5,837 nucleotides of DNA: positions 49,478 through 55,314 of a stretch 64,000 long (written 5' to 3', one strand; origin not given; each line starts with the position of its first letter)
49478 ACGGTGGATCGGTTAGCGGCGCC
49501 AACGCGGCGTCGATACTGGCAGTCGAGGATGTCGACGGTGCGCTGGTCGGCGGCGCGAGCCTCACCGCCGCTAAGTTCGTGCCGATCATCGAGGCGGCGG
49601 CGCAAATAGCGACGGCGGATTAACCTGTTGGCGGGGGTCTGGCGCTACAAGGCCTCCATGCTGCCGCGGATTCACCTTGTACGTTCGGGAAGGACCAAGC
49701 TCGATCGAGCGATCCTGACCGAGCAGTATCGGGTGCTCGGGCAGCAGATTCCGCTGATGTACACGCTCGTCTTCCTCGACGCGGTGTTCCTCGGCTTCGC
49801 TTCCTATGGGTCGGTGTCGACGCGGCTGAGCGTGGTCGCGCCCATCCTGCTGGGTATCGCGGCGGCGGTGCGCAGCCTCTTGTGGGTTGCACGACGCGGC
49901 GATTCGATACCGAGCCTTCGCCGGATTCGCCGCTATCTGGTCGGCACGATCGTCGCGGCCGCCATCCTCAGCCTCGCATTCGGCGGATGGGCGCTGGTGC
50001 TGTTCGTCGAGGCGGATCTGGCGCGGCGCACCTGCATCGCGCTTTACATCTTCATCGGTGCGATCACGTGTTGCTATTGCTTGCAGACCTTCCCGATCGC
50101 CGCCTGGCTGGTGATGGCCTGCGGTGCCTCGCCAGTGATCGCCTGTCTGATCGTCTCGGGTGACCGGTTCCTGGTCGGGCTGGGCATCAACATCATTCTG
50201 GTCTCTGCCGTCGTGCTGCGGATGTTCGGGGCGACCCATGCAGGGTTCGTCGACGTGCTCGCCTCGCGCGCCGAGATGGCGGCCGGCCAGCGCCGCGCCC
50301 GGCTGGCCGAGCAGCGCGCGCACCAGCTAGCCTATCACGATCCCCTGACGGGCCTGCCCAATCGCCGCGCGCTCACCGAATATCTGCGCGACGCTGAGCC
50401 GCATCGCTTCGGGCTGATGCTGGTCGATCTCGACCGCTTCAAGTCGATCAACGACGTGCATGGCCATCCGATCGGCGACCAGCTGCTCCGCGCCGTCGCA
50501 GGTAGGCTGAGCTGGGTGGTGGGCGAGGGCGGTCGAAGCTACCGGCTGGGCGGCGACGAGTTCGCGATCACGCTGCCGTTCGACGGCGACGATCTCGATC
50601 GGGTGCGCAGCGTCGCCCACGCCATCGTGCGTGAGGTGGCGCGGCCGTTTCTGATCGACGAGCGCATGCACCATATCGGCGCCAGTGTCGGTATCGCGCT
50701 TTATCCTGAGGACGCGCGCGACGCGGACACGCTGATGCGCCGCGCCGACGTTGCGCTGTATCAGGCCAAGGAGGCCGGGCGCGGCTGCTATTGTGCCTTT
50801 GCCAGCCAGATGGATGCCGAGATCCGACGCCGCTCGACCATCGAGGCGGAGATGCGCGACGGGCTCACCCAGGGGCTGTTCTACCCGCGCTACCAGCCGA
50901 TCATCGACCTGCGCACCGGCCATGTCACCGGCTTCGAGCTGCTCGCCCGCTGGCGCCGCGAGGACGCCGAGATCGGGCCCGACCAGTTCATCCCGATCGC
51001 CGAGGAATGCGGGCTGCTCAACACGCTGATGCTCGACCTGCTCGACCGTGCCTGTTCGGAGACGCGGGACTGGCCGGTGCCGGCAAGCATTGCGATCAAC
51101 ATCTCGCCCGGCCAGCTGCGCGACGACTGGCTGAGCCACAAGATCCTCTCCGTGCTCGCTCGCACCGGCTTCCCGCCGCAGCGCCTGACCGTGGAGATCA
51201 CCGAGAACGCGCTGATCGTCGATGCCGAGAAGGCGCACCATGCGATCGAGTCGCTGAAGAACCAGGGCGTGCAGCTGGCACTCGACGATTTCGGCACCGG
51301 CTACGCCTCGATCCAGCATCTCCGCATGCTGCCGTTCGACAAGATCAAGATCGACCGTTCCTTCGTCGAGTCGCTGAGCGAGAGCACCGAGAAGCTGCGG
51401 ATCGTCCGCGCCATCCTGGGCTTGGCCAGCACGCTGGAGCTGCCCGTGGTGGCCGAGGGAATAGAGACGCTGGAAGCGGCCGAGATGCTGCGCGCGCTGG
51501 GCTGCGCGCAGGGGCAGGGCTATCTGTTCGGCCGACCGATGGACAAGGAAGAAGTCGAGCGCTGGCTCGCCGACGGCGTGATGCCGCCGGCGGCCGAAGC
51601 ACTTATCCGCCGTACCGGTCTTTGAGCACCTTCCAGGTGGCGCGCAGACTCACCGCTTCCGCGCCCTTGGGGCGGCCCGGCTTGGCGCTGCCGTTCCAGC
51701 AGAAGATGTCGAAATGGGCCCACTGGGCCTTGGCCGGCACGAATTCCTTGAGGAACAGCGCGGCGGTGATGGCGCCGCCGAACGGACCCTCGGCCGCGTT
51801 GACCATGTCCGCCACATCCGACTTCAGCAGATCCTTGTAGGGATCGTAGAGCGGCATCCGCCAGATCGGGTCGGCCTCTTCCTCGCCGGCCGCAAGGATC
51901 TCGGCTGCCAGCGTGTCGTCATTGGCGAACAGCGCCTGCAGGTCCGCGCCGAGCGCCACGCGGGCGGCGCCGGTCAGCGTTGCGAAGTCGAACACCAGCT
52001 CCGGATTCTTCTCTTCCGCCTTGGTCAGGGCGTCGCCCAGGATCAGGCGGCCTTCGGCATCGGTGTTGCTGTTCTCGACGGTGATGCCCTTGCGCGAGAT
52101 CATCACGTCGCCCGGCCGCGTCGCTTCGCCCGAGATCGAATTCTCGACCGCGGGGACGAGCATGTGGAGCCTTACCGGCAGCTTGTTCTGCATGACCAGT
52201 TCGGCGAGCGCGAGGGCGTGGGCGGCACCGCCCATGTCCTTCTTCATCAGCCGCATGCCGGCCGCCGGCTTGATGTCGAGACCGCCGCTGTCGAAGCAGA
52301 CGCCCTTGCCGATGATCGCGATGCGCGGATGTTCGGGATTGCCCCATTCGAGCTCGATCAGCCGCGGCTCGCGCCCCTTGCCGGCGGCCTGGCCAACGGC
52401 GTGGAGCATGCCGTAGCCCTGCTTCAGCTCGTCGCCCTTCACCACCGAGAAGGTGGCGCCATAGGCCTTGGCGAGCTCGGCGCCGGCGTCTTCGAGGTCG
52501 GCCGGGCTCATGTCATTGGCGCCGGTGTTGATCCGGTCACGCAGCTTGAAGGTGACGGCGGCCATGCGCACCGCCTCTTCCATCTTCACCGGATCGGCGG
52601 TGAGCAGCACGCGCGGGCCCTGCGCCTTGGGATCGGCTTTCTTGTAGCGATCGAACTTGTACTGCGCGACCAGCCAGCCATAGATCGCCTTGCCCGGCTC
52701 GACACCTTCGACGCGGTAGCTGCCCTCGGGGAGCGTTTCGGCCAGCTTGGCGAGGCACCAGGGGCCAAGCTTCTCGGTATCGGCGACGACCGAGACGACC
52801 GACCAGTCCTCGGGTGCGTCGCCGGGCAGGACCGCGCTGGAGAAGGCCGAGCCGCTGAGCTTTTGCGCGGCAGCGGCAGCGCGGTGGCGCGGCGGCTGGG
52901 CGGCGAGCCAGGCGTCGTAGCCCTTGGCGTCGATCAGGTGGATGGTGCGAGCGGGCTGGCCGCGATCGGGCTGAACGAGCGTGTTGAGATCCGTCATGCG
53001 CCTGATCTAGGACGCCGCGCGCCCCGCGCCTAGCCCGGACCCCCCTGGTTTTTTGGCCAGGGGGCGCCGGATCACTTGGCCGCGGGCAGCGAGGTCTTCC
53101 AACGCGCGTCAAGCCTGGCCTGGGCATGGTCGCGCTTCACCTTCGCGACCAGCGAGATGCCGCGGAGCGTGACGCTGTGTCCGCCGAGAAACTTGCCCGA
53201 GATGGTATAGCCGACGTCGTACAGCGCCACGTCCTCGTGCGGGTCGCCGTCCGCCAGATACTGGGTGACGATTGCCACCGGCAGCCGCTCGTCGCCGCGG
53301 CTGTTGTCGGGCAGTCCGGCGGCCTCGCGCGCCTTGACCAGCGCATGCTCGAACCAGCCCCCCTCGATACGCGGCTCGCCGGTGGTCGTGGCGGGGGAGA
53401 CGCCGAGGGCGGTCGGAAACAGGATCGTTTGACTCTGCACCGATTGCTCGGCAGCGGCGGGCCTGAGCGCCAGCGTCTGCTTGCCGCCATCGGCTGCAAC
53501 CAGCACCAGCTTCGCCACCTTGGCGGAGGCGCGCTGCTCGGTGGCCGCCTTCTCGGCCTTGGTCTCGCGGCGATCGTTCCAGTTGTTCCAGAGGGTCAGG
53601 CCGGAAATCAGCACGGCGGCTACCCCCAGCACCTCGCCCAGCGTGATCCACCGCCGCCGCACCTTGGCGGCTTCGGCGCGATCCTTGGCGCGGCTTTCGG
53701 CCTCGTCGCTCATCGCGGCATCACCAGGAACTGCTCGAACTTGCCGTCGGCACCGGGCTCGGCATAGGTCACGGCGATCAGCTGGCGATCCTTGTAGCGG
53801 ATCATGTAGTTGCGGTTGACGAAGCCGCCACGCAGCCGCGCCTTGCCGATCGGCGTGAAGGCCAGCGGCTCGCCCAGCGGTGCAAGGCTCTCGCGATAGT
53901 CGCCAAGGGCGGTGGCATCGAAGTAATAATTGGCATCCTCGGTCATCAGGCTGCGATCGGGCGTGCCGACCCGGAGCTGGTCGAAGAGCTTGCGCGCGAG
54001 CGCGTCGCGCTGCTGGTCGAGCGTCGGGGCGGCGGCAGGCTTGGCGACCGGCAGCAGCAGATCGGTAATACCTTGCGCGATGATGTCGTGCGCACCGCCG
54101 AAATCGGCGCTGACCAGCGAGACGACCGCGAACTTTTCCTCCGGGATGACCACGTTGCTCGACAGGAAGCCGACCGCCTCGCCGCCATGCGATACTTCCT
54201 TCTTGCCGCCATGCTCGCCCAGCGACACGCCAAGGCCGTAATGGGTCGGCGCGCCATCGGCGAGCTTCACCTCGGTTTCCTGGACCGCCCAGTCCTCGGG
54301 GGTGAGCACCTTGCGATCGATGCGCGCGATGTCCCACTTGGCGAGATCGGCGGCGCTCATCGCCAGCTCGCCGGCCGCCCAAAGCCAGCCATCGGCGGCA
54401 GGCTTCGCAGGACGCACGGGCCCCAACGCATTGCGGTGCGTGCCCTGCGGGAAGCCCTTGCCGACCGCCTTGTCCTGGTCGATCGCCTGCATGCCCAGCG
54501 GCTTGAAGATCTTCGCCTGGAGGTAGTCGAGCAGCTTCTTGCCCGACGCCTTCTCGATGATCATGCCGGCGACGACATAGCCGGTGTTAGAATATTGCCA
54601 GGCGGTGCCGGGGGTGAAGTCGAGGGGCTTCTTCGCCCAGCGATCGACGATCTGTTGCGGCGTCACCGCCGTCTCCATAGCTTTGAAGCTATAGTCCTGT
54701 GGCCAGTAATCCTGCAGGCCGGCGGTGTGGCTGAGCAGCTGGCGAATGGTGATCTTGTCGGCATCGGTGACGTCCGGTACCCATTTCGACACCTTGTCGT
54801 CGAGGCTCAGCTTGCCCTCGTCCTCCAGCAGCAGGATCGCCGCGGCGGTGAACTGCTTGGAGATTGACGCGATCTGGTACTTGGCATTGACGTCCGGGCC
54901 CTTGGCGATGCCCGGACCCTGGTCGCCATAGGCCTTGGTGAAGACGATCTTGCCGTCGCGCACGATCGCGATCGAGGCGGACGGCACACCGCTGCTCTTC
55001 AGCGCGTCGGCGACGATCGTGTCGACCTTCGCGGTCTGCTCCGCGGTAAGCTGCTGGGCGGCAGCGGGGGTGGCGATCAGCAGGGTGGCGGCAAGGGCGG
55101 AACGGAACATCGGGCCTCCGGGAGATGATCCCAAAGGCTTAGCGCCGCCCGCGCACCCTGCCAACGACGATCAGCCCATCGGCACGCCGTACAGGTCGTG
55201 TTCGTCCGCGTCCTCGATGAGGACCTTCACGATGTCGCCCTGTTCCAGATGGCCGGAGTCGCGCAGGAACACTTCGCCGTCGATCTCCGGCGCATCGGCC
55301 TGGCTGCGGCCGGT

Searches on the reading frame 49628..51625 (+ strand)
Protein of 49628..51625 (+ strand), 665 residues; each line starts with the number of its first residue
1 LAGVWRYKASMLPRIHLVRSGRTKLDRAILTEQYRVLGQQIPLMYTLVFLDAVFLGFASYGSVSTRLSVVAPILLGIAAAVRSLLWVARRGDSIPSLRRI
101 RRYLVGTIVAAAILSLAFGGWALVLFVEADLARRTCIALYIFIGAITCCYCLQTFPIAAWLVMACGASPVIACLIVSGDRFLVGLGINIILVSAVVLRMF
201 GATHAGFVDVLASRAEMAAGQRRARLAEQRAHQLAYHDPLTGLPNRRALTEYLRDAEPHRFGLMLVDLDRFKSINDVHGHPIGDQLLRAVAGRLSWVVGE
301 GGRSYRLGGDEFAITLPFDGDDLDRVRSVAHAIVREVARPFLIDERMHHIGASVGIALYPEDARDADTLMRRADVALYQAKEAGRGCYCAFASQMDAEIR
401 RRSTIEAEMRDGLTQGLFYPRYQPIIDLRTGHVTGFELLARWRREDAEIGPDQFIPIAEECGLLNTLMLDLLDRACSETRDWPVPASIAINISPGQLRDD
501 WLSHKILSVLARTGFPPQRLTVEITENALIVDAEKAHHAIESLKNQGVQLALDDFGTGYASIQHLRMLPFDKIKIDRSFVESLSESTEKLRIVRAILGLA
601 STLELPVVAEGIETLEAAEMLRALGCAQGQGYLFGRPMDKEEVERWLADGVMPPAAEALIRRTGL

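Call 61: search_protein_families(library=ncbifam, proteins=[window:49628-51625:+], max_evalue=1e-10)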
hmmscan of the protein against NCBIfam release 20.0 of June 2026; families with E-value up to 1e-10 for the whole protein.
window:49628-51625:+ (665 aa): 26 families (the best 25 are shown)
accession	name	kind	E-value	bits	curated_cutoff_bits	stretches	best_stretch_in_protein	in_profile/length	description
NF045675.1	PhdiestaseDibA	equivalog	9.6e-114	381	980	1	227-644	195-622/623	phosphodiesterase DibA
NF007474.0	PRK10060.1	equivalog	3.1e-97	326.4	782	1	224-649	226-656/663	cyclic di-GMP phosphodiesterase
NF052458.1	PhdiestGepA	equivalog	4.5e-94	316.2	1200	1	231-642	422-836/840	phosphodiesterase GepA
NF053781.1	cdiGMPphdstlr2612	equivalog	3.2e-87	293.4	1600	1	228-647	834-1265/1268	Tlr1612 family c-di-GMP phosphodiesterase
NF008467.0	PRK11359.1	equivalog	1.4e-83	281.3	857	1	212-648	356-793/800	oxygen-sensing cyclic-di-GMP phosphodiesterase DosP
NF008807.1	PRK11829.1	equivalog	3.7e-61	207.1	733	1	227-644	234-659/670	biofilm formation regulator HmsP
NF007298.0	PRK09776.1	equivalog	7.9e-61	206.1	1135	1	231-638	680-1097/1111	diguanylate cyclase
NF007839.0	PRK10551.1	equivalog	6.7e-47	160.2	461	1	380-649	247-512/518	cyclic di-GMP phosphodiesterase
NF045673.1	c-di-GMPRcptLapD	equivalog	2.3e-39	135.3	1020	1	230-638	231-645/647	cyclic di-GMP receptor LapD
NF052596.1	RR_EAL_PvrR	equivalog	5.4e-39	133.9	580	1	403-649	141-391/398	response regulator cyclic di-GMP phosphodiesterase PvrR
NF007423.1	PRK09966.1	equivalog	1.8e-38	132.4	325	1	216-381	220-390/390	diguanylate cyclase DgcN/YfiN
NF038266.1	diguan_SiaD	equivalog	6.4e-33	114.2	290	1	228-387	87-251/252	biofilm regulation diguanylate cyclase SiaD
NF007380.0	PRK09894.1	equivalog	7.6e-33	114.1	256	1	232-392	126-287/296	diguanylate cyclase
TIGR00254.1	GGDEF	domain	2.2e-32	112.1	37.4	1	233-388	3-164/168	diguanylate cyclase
NF008281.1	PRK11059.1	equivalog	2.3e-29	102.2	663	1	219-637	206-629/633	RNase E specificity factor CsrD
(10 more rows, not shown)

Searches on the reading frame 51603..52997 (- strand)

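Call 61: search_protein_families(library=ncbifam, proteins=[window:51603-52997:-], max_evalue=1e-10)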
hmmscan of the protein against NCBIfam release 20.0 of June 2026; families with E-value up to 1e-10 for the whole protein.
window:51603-52997:- (464 aa): 13 families
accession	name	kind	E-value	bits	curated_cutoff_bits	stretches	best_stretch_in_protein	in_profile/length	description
NF002073.0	PRK00913.1-2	equivalog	1.3e-96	324.4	432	1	99-460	126-500/505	leucyl aminopeptidase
NF002077.0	PRK00913.2-4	equivalog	3.6e-84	283.6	471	1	102-461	125-498/501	leucyl aminopeptidase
NF002074.0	PRK00913.1-4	equivalog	7e-84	282.4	415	1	111-434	136-470/496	leucyl aminopeptidase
NF002083.0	PRK00913.3-5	equivalog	8.2e-82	275.7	468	1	105-459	122-488/492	leucyl aminopeptidase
NF002075.0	PRK00913.2-2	equivalog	2e-81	274.4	468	1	105-462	128-500/502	leucyl aminopeptidase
NF002076.0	PRK00913.2-3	equivalog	1.1e-80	272.1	491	1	111-452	134-484/494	leucyl aminopeptidase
NF002082.0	PRK00913.3-4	equivalog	7.3e-80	269.2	552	1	145-445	185-487/504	leucyl aminopeptidase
NF003450.0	PRK05015.1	equivalog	5.9e-72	242.7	437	1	140-459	99-426/429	aminopeptidase PepB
NF002081.0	PRK00913.3-3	equivalog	1.2e-70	238.7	485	1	105-432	108-450/485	leucyl aminopeptidase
NF002072.0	PRK00913.1-1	equivalog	3.3e-67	227.2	826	1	134-439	169-477/502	leucyl aminopeptidase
NF002078.0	PRK00913.2-5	equivalog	4.4e-66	223.4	622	1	145-432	177-466/500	leucyl aminopeptidase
NF002080.0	PRK00913.3-2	equivalog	1.1e-56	192.6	475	1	153-432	139-420/447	leucyl aminopeptidase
NF002079.0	PRK00913.3-1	equivalog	1.3e-46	159.3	1013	1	197-432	223-461/496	leucyl aminopeptidase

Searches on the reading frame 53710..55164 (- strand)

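Call 61: search_protein_families(library=ncbifam, proteins=[window:53710-55164:-], max_evalue=1e-10)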
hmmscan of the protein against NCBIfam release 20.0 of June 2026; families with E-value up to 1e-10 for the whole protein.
window:53710-55164:- (484 aa): 26 families (the best 25 are shown)
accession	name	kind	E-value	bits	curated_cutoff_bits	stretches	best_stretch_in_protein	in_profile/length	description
NF009622.0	PRK13128.1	equivalog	7.6e-33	113.8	443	1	57-364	19-324/518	D-aminopeptidase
NF007943.0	PRK10662.1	equivalog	1.2e-25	89.9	266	1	23-226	12-220/380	D-alanyl-D-alanine-carboxypeptidase/endopeptidase AmpH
NF002968.0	PRK03642.1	equivalog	2.1e-23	82.9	385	1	30-227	26-239/432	penicillin binding protein PBP4B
NF052559.1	MthAcHydAcmB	equivalog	4.8e-19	68.3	550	1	44-228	7-211/391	methyl acetate hydrolase AcmB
NF033085.1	bla_class_C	equivalog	1.6e-18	66.7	415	1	43-227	4-182/356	class C beta-lactamase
NF050047.1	blaELC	exception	7.3e-18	64.6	840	1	22-226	63-257/434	ELC family class C beta-lactamase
NF041663.1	ampC_Sliq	exception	6.9e-17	61.4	860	1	24-226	7-200/378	cephalosporin-hydrolyzing class C beta-lactamase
NF000423.2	blaSRT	exception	7e-17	61.7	860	1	22-227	9-201/378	SRT/SST family class C beta-lactamase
NF033569.1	blaLHK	exception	1.2e-15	57.3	850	1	23-228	18-216/390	LHK family class C beta-lactamase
NF000397.2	blaACC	exception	4.2e-15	55.7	850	1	40-226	27-206/385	ACC family cephalosporin-hydrolyzing class C beta-lactamase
NF045671.1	blaPNC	exception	1.9e-14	53.3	750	1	36-226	38-222/401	PNC family class C beta-lactamase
NF033698.1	blaCSA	exception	1.3e-13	50.7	884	1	26-251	7-224/375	CSA family class C beta-lactamase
NF033700.1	blaCMA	exception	1.7e-13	50.4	887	1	25-251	6-224/375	CMA family class C beta-lactamase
NF050810.1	blaCHC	exception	9.2e-13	47.8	780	1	32-283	16-258/387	CHC family extended-spectrum class C beta-lactamase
NF012172.1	FOX-MOX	exception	1e-12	47.7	700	1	25-226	12-206/382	FOX/MOX family class C beta-lactamase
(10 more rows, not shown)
